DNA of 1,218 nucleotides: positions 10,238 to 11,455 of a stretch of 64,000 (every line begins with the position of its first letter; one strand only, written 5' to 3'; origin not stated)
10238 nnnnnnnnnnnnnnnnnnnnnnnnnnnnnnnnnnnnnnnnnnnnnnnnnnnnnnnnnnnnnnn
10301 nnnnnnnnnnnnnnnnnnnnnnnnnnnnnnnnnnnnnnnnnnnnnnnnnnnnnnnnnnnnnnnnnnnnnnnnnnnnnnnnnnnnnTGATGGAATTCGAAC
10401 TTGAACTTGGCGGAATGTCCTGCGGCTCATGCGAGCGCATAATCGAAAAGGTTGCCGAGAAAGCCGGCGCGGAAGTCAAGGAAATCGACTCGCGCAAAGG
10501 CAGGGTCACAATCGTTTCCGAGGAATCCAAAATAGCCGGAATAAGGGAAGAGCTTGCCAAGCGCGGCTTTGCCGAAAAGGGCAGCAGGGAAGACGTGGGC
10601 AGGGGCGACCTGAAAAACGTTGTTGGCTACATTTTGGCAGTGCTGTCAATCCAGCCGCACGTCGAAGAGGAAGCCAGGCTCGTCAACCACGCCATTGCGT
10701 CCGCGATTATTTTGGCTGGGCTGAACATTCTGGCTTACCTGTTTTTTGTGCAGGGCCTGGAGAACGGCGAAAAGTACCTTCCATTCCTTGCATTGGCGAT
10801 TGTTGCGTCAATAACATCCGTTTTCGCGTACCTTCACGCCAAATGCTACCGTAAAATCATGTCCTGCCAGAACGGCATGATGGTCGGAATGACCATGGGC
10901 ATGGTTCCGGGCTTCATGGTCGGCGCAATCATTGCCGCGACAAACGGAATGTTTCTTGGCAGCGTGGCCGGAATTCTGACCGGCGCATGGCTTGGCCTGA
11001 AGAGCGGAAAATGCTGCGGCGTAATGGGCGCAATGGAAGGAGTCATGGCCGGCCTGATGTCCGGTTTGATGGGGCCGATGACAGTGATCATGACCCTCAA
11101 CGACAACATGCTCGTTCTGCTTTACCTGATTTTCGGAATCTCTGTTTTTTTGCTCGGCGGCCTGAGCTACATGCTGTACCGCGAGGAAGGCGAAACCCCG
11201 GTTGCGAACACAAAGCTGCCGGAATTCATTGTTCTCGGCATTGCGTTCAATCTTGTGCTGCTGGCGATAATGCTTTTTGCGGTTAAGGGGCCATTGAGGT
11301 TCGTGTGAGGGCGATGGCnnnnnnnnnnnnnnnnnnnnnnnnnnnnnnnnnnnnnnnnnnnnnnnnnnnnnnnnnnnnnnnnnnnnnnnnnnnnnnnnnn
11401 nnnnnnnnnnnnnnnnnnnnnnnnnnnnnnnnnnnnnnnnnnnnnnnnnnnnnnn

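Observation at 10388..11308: HMA domain fused to a Met-rich polytopic membrane domain (candidate novel Cu(I) permease)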

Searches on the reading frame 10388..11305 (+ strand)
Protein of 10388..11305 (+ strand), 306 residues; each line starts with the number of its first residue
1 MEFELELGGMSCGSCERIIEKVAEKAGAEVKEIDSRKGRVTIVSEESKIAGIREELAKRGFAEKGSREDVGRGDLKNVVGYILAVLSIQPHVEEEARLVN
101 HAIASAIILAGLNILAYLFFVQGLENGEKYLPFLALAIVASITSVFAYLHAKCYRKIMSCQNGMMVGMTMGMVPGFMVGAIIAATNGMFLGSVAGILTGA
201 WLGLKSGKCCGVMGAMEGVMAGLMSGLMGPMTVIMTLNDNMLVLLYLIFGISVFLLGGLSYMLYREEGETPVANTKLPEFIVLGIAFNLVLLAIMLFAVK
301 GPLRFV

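Call 3: search_protein_families(library=pfam, proteins=[window:10388-11305:+], max_evalue=0.01)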
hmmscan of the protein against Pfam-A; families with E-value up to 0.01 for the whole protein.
window:10388-11305:+ (306 aa): 1 family
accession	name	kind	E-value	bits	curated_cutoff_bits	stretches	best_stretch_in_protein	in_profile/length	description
PF00403.32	HMA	-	0.0019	19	24.8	1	7-55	4-55/62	Heavy-metal-associated domain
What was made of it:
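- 10388..10585 (+): N-terminal HMA domain (aa 1-66). The Cu(I)-binding CxxC (C12, C15) is at nt 10421-10432. Predicted cytoplasmic. Pfam HMA scores 19 bits (call 3).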

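Call 4: search_protein_families(library=ncbifam, proteins=[window:10388-11305:+], max_evalue=0.01)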
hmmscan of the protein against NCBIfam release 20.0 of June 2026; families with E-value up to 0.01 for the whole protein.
window:10388-11305:+ (306 aa): 2 families
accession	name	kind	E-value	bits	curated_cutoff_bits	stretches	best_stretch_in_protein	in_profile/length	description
NF033795.1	chaper_CopZ_Bs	exception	0.0013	18.9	91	1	5-54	4-56/66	copper chaperone CopZ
NF041115.1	UxxU_metal_bind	equivalog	0.0069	16.5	95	0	5-46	8-50/74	metal-binding (seleno)protein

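Call 5: find_homologous_proteins(query=window:10388-11305:+, max_evalue=0.001)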
Query window:10388-11305:+ (306 aa): 77 proteins with E <= 0.001 among 5334 candidates.
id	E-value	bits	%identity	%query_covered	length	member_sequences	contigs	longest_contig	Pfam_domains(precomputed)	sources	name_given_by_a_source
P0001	6.1e-184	628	96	100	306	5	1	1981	-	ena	-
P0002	9.3e-139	480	71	100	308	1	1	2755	-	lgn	-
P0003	3.5e-136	471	69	100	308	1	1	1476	-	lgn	-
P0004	2.0e-128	446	68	100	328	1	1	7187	-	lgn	-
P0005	3.8e-89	317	50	100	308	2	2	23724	-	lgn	-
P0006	6.4e-86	306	51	98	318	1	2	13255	-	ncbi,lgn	-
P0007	1.6e-85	305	49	99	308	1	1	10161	-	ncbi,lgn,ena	-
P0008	2.9e-85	304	50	100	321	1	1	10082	-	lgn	-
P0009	1.7e-84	302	48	100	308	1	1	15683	-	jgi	jgi:hypothetical protein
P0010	2.9e-84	301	48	99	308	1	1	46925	PF00403.33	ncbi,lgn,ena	-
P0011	3.2e-84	301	50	100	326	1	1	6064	-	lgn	-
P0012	1.2e-83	299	50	100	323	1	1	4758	-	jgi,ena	-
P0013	1.2e-83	299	48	99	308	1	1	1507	PF00403.33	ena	-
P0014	1.6e-83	299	49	97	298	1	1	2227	-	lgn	-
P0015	2.1e-83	298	47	100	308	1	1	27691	-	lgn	-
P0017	2.5e-83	298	51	98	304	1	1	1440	PF00403.33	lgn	-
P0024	1.4e-81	292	47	99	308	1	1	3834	PF00403.33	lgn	-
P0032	1.0e-77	280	48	97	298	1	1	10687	PF00403.33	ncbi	-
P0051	2.1e-68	249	46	100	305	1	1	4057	PF00403.33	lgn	-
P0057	6.7e-64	234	49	78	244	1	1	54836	-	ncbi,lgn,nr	ncbi:MAG: hypothetical protein Q7S22_01140 [Candidatus Micrarchaeota archaeon]|nr:hypothetical prote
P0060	7.8e-60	221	43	89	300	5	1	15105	PF00403.33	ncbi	ncbi:MAG: heavy-metal-associated domain-containing protein [Candidatus Diapherotrites archaeon]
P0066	1.0e-49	188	35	96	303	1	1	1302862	-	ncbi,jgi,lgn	ncbi:MAG: hypothetical protein WC792_02705 [Candidatus Micrarchaeia archaeon]|jgi:hypothetical prote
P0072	2.3e-42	164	36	100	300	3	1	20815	PF00403.33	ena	-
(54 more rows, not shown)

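Call 12: search_solved_structures(query=A1, max_evalue=1)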
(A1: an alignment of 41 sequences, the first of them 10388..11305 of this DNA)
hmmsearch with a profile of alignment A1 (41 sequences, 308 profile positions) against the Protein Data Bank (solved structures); distinct sequences matched with E-value up to 1: 54.
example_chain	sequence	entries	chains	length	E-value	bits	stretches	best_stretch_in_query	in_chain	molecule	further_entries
1p6t_A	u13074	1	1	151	2.5e-08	37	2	4-68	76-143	Potential copper-transporting ATPase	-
7xuk_A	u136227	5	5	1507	1.2e-07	34.7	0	6-68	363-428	Copper-transporting ATPase 2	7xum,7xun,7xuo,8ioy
2rml_A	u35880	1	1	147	1.6e-07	34.3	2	4-68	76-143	Copper-transporting P-type ATPase copA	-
6ff2_A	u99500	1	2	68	1.1e-05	28.3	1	1-63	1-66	Copper chaperone CopZ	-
2ew9_A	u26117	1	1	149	1.1e-05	28.2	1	5-67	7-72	Copper-transporting ATPase 2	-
1k0v_A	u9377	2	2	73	1.3e-05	28.1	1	1-66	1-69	CopZ | similar to mercuric transport protein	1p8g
3fry_A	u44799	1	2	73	1.5e-05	27.8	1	3-66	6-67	Probable copper-exporting P-type ATPase A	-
2qif_A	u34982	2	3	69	1.8e-05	27.5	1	1-63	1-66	Copper chaperone copZ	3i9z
2l3m_A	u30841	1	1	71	5.9e-05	25.9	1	1-63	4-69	Copper-ion-binding protein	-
2ldi_A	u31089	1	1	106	0.00019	24.2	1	2-65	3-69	Zinc-transporting ATPase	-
2rop_A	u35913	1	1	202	0.00039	23.2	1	6-67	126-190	Copper-transporting ATPase 2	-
1kqk_A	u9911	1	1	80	0.00068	22.4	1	3-69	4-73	POTENTIAL COPPER-TRANSPORTING ATPASE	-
1mwy_A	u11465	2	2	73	0.0008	22.1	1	4-69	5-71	ZntA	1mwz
1jww_A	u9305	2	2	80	0.00083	22.1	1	4-69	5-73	Potential copper-transporting ATPase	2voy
1s6o_A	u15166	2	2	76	0.00089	22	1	5-67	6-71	Copper-transporting ATPase 1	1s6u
2kyz_A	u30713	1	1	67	0.0043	19.7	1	4-66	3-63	Heavy metal binding protein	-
3dxs_X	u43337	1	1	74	0.062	15.9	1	1-65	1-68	Copper-transporting ATPase RAN1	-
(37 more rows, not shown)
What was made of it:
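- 10388..10585 (+): The family profile hits 1p6t at 2.5e-8 (call 12).
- Checked: A family profile, however, hits the CopA N-terminal domain 1p6t at E 2.5e-8, plus many CopZ/Atx1 structures (call 12).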

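Call 13: search_protein_families(library=pfam, alignment_id=A1, max_evalue=1)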
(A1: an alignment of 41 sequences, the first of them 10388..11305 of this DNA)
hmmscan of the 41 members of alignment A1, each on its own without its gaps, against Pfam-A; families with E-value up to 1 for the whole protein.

A. member 1, window:10388-11305:+ (306 aa): 1 family
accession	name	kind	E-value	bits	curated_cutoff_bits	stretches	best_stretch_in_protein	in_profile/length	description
PF00403.32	HMA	-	0.0019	19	24.8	1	7-55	4-55/62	Heavy-metal-associated domain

B. families by the number of members that match (of 41 scanned): 35 families (the first 25 are shown)
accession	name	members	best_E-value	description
PF00403.32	HMA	29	3.8e-06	Heavy-metal-associated domain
PF13441.11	Gly-zipper_YMGG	11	0.01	YMGG-like Gly-zipper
PF19180.5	DUF5862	3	0.033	Family of unknown function (DUF5862)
PF23248.1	KH_PARP14_2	2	0.025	PARP14, second type I KH domain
PF01709.26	Transcrip_reg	2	0.041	TACO1/YebC second and third domain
PF11992.13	TgpA_N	2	0.077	TgpA N-terminal domain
PF09811.14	Yae1_N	2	0.11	Essential protein Yae1, N terminal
PF02322.20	Cyt_bd_oxida_II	1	0.0017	Cytochrome bd terminal oxidase subunit II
PF04306.18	DUF456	1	0.0026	Protein of unknown function (DUF456)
PF16208.10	Keratin_2_head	1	0.0085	Keratin type II head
PF13139.11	DUF3981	1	0.018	Domain of unknown function (DUF3981)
PF15378.11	DUF4605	1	0.021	Domain of unknown function (DUF4605)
PF00533.33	BRCT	1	0.029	BRCA1 C Terminus (BRCT) domain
PF05875.18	Ceramidase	1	0.037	Ceramidase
PF14880.11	COX14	1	0.048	Cytochrome oxidase c assembly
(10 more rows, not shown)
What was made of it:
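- On HMA domain (PF00403): The family profile hits HMA structures at 2.5e-8 (call 12), and 29 of 41 members hit HMA (call 13).
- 11 of 41 members give weak Gly-zipper_YMGG hits (call 13).
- Tried and rejected: Gly-zipper_YMGG and other weak Pfam hits were judged compositional (call 13).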

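Call 14: search_protein_representatives(protein=window:10388-11305:+)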
Query: 306 residues. Proteins with E-value up to 0.001 (for the whole library): 380; up to 1e-10: 180; up to 1e-30: 74. The best 150 are listed.
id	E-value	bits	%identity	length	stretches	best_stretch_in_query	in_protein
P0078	3.2e-87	309.0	49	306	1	2-306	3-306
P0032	3.2e-78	279.5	49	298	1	10-305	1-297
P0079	1.8e-77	277.1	47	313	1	3-302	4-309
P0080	2.9e-73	263.2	44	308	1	2-303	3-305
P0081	3.6e-70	253.1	44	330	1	3-306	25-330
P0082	3.4e-69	249.9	45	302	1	2-302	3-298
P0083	1.1e-66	241.6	43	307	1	4-306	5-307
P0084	2.3e-65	237.3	45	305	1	2-298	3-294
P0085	2.1e-64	234.2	48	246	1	69-305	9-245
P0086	6.8e-64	232.5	49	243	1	72-305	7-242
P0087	1.6e-63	231.2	41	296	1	10-304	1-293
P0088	7.0e-61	222.6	41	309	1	5-305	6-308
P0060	2.5e-60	220.8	43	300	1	2-303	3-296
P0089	2.4e-54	201.2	46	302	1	70-303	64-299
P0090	3.2e-54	200.7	35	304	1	3-304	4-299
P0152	1.1e-29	120.3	37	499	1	5-236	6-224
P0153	1.1e-29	120.2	39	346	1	93-300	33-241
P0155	2.2e-29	119.2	31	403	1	10-299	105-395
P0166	7.3e-28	114.2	42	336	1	133-304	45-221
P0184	1.5e-24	103.4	36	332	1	106-304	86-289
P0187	5.7e-23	98.2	32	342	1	103-303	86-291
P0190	2.1e-22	96.3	46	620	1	129-269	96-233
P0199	2.7e-20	89.4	37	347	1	130-302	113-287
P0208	6.0e-19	85.0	33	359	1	129-303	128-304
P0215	1.2e-17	80.7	37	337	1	130-267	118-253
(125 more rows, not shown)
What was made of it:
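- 10388..11308 (+): Gene for the HMA + 7-TM Met-ladder protein ('X'), 306 aa. There are 77 close homologues (call 5) and at least 150 50%-identity clusters covering the membrane domain (call 14).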

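Call 15: search_protein_families(library=pfam, proteins=[P0152, P0190, P0155, P0153, P0166, P0184, P0187, P0199, P0208, P0215], max_evalue=0.01)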
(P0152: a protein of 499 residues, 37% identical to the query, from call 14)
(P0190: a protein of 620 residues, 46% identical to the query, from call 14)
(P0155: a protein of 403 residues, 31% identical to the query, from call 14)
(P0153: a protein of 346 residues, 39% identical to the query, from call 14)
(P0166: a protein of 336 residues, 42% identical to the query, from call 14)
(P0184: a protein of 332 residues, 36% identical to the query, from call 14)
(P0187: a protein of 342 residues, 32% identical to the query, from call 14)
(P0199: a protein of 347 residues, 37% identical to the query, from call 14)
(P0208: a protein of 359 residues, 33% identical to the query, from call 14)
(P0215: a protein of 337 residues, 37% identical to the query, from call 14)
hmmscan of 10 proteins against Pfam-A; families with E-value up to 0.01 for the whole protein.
P0152 (499 aa): 5 families
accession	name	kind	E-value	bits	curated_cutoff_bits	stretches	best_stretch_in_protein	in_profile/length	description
PF07730.19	HisKA_3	-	6.6e-15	55.8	24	1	301-368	1-68/68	Histidine kinase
PF02518.31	HATPase_c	-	9.9e-06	26.4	26.4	1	409-494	4-110/111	Histidine kinase-, DNA gyrase B-, and HSP90-like ATPase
PF00403.32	HMA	-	4.8e-05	24.1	24.8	1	6-62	2-61/62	Heavy-metal-associated domain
PF13581.12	HATPase_c_2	-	0.0023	18.4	27.4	0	415-455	36-80/127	Histidine kinase-like ATPase domain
PF15643.12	Tox-PL-2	-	0.0075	16.9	25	0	9-52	14-57/103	Papain fold toxin 2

P0190 (620 aa): 3 families
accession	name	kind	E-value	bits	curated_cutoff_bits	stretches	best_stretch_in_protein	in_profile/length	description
PF13473.12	Cupredoxin_1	-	3e-15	56.6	27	1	529-617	17-104/104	Cupredoxin-like domain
PF13624.11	SurA_N_3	-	1.1e-10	42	27.2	1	349-469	38-161/162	SurA-like N-terminal domain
PF13623.11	SurA_N_2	-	2.2e-10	41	28.5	1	348-430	39-122/145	SurA-like N-terminal domain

P0155 (403 aa): 2 families
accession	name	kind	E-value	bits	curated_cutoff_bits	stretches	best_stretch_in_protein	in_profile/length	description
PF00403.32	HMA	-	4.7e-12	46.5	24.8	1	103-157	5-61/62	Heavy-metal-associated domain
PF19991.5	HMA_2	-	0.001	19.5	30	0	111-152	32-75/154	Heavy metal associated domain 2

P0153 (346 aa): 1 family
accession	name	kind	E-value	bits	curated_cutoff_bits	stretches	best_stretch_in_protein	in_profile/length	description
PF13473.12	Cupredoxin_1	-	2.9e-10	40.5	27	1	261-345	20-104/104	Cupredoxin-like domain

P0166 (336 aa): 1 family
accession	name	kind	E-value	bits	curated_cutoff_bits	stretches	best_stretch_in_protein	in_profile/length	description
PF13473.12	Cupredoxin_1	-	3.9e-08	33.7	27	1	242-335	13-104/104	Cupredoxin-like domain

P0184 (332 aa): 0 families

P0187 (342 aa): 0 families

P0199 (347 aa): 0 families

P0208 (359 aa): 0 families

P0215 (337 aa): 0 families
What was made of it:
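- One sequence fuses it to a histidine kinase (call 15). P0190 places a SurA_N domain between X and the cupredoxin (call 15). One homologue (P0152) joins the HMA and TM1-5 to a HisKA_3/HATPase_c kinase (call 15).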

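Call 18: find_encoding_contigs(protein=P0066, flank=8000, max_places=2)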
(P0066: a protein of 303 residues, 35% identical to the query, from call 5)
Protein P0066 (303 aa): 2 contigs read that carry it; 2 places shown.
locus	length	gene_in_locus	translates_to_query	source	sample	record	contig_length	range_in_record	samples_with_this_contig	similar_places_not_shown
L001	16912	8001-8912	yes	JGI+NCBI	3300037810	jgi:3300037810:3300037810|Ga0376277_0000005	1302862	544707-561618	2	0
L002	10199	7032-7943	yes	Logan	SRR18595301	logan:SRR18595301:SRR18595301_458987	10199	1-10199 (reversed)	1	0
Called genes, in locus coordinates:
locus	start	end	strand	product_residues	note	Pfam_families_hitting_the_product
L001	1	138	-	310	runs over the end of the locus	PF00892:EamA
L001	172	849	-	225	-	PF02581:TMP-TENI, PF05690:ThiG (weak)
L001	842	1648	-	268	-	PF02110:HK, PF01256:Carb_kinase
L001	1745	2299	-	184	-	-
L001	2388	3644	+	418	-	PF01964:ThiC_Rad_SAM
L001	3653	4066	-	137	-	-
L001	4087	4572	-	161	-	-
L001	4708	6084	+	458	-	-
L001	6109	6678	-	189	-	-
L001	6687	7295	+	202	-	PF13473:Cupredoxin_1 (weak)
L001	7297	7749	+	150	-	-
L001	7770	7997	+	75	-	PF00403:HMA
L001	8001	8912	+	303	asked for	-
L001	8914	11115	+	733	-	PF00403:HMA, PF00122:E1-E2_ATPase, PF00702:Hydrolase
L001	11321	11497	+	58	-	-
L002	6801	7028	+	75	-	PF00403:HMA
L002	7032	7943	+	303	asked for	-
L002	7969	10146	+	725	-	PF00403:HMA, PF00122:E1-E2_ATPase, PF00702:Hydrolase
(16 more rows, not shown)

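Call 19: find_encoding_contigs(protein=P0057, flank=8000, max_places=2)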
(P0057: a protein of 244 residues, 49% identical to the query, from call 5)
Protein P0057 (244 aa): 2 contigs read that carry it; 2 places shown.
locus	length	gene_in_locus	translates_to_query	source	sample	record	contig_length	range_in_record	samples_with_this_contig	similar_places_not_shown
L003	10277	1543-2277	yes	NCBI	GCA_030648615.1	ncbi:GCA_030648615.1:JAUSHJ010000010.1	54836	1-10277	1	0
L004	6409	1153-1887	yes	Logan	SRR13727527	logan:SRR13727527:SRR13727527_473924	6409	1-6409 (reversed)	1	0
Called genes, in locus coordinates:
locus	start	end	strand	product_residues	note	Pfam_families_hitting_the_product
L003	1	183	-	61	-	?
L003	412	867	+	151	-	PF13473:Cupredoxin_1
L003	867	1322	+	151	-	-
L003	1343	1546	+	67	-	PF00403:HMA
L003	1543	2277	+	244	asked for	-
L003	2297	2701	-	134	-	-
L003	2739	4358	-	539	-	PF04607:RelA_SpoT (weak)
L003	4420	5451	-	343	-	PF01070:FMN_dh (weak)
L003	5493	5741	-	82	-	PF07927:HicA_toxin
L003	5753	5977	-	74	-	-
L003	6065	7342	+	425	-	PF00860:Xan_ur_permease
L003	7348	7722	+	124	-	-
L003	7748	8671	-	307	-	PF03547:Mem_trans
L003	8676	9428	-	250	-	-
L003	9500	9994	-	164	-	-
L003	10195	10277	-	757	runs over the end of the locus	PF00403:HMA, PF00122:E1-E2_ATPase, PF00702:Hydrolase, PF12710:HAD (faint)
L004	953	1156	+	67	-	PF00403:HMA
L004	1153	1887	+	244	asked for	-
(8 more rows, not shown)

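Call 20: predict_structure(alignment_id=A1)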
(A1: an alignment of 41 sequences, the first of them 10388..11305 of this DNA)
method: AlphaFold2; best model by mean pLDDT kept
length: 306 residues; sequences in the alignment: 41
mean_pLDDT: 93.9   pTM: 0.89
mean pLDDT of the five models: 93.9, 93.8, 93.4, 93.3, 92.9
residues with pLDDT >= 90: 251; 70-90: 52; 50-70: 3; < 50: 0
segments of 3 or more residues with pLDDT < 50: none
pLDDT, mean of each block of 10 residues (from residue 1): 93 88 95 95 96 91 81 86 95 95 98 97 91 98 98 91 96 98 97 98 93 95 98 93 97 97 91 89 98 96 84
secondary structure, 60 per line:
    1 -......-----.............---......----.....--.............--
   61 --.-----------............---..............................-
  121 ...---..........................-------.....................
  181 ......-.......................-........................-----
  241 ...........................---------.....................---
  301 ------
elements in order: E2-7 H13-25 E29-34 E39-43 H46-58 H75-86 H90-119 H127-152 H160-186 H188-210 H212-235 H241-267 H277-297
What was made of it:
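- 10388..11308 (+): AF2 pLDDT is 93.9 (call 20).
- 10655..11278 (+): Seven-helix membrane domain (aa 90-297), predicted N-in/C-out. DSSP helices from AF2 (call 20).
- On HMA domain (PF00403): AF2 DSSP gives E2-7, H13-25, E29-34, E39-43 and H46-58 (call 20).
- Closest known: CTR1. Different: X is a seven-TM prokaryotic protein that AF2 models confidently as a monomer (call 20).
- Checked: AF2 (pLDDT 93.9, pTM 0.89) gives seven long helices: 90-119, 127-152, 160-186, 188-210, 212-235, 241-267 and 277-297 (call 20).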
